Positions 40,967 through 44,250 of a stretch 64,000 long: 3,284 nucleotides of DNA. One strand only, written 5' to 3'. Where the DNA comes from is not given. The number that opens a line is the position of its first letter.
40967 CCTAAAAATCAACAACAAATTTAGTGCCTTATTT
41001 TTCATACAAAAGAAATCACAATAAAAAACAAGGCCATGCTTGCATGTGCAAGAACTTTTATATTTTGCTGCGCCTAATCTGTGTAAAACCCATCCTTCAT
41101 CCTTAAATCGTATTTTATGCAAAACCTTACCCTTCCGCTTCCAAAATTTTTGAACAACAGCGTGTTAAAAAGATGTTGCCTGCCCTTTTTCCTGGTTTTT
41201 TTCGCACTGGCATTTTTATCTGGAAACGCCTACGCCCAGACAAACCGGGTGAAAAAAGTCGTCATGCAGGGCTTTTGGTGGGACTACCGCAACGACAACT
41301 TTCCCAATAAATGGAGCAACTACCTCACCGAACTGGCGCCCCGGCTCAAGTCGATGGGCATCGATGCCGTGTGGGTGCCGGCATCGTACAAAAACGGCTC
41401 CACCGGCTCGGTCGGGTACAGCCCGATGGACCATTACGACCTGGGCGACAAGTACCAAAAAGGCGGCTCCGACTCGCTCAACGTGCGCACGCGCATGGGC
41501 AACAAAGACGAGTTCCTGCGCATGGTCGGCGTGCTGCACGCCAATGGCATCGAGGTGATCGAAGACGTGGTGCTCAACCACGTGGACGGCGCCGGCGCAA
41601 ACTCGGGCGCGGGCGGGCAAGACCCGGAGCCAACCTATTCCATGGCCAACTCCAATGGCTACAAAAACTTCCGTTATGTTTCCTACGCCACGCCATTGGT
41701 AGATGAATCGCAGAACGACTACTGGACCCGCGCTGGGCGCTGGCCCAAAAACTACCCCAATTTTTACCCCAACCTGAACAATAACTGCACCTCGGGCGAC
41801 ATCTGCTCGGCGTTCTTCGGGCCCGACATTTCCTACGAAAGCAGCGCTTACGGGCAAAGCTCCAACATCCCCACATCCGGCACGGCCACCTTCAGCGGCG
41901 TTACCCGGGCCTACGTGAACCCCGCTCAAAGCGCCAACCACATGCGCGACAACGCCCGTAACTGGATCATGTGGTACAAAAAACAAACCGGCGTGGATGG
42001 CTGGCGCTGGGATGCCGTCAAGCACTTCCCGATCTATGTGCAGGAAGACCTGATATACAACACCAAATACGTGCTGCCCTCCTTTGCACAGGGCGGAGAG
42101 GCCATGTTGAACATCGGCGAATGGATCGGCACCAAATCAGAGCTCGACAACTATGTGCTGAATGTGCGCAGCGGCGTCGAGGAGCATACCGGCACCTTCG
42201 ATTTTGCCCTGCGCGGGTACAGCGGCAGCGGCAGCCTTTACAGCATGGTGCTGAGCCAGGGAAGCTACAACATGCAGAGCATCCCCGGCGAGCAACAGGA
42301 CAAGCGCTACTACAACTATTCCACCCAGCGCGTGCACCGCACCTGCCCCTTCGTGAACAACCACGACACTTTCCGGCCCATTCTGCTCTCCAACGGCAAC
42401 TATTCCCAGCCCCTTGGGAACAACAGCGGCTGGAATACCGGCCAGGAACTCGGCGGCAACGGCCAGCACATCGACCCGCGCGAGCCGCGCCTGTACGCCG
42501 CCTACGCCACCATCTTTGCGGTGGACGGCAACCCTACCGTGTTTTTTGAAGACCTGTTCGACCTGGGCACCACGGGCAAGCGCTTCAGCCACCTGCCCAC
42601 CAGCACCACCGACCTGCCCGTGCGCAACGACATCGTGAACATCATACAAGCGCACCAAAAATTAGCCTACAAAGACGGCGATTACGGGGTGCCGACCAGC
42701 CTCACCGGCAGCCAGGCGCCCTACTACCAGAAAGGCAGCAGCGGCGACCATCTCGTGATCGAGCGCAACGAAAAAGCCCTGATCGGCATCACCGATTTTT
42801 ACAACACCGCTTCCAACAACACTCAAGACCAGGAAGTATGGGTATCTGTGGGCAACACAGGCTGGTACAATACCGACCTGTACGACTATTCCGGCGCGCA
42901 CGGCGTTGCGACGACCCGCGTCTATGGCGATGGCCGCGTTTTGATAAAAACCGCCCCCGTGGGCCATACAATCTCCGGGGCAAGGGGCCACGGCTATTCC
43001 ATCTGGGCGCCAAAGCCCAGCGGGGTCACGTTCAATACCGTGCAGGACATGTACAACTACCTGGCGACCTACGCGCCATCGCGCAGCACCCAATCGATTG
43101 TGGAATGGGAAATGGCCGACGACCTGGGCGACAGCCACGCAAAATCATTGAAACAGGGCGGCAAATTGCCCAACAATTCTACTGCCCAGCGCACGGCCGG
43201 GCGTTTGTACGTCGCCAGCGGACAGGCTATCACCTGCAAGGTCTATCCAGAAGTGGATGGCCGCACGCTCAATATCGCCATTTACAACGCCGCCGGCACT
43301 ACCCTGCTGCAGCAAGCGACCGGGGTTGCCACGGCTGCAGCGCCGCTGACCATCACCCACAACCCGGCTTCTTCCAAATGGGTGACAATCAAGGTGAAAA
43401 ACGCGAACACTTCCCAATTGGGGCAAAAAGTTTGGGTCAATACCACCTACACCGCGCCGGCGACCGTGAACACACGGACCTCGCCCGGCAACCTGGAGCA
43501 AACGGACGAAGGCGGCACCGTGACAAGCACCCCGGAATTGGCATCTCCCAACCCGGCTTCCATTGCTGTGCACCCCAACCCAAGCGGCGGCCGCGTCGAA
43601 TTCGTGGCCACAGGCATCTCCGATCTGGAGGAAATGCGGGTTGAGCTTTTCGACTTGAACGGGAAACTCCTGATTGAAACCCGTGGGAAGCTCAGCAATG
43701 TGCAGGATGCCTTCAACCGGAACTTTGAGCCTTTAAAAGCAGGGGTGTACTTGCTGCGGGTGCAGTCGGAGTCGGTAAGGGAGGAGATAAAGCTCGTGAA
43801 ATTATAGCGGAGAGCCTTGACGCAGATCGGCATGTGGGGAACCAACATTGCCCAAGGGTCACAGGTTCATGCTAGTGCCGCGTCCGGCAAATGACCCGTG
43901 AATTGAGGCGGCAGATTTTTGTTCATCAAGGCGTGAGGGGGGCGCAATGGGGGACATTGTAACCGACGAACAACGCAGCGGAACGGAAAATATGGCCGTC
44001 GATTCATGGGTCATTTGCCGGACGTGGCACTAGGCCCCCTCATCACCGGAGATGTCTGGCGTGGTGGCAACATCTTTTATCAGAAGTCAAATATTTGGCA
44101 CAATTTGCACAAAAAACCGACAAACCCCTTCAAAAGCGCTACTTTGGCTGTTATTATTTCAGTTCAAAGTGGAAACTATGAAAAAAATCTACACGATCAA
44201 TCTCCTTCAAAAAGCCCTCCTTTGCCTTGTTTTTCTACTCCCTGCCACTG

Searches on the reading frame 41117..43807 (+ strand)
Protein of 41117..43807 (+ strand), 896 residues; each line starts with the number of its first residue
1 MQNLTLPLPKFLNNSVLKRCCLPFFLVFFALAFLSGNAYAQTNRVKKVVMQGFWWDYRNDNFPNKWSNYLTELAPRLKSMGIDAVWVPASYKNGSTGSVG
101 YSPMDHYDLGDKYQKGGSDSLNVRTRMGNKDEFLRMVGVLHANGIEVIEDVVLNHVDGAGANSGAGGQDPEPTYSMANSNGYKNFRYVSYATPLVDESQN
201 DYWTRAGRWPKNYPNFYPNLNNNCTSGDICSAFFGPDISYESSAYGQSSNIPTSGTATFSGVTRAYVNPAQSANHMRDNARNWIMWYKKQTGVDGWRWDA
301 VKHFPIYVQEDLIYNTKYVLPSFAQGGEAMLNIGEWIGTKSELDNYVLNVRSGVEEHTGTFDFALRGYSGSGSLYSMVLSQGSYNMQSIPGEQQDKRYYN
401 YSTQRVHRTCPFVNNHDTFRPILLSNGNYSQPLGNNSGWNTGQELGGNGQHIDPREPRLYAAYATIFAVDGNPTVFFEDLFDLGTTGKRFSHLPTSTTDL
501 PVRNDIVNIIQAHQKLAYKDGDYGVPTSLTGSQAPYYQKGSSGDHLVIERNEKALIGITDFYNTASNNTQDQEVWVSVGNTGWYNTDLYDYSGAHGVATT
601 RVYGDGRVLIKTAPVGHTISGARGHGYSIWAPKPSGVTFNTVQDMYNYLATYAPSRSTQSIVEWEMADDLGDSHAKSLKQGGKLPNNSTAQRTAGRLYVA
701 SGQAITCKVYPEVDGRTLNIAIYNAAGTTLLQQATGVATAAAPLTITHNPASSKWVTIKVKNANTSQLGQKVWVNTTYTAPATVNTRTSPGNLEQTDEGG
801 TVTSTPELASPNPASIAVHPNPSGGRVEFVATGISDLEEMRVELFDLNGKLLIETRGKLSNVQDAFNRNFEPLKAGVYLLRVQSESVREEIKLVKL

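Call 25: search_protein_families(library=pfam, proteins=[window:41117-43807:+], max_evalue=0.00001)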
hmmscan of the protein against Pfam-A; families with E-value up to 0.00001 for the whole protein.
window:41117-43807:+ (896 aa): 2 families
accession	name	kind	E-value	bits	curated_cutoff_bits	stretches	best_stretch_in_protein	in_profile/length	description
PF00128.31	Alpha-amylase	-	2e-09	37.7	22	0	77-156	28-92/446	Alpha amylase, catalytic domain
PF18962.6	Por_Secre_tail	-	3.9e-08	33.9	27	1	818-888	1-68/75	Secretion system C-terminal sorting domain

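Call 28: find_encoding_contigs(protein=window:41117-43807:+, flank=3000, max_places=10)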
Protein window:41117-43807:+ (896 aa): no gene with exactly this product is on record in the collection.

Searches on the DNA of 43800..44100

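Call 12: search_rna_families(source=window, start=43800, end=44100, threshold=evalue, max_evalue=10)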
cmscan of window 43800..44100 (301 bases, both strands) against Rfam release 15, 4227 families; matches with E-value up to 10: 3.
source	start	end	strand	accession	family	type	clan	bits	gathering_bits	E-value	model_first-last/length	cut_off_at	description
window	43872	44033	+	RF04119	MIR1858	Gene; miRNA;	-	28.8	137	0.0041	50-154/197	no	MIR1858 microRNA precursor family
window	43883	44022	+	RF00130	mir-192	Gene; miRNA;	-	27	54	0.00018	1-76/76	no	mir-192/215 microRNA precursor family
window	43955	43994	+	RF03111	Zeta-pan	Gene; sRNA;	-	13.4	56.7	6.7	1-50/50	no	Zeta-pan RNA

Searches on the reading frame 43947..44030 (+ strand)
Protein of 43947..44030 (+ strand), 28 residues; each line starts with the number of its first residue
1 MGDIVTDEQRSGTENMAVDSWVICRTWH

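Call 75: search_protein_families(library=pfam, proteins=[window:43947-44030:+], max_evalue=10)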
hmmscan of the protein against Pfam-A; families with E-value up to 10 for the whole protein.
seq(28 aa): 0 families
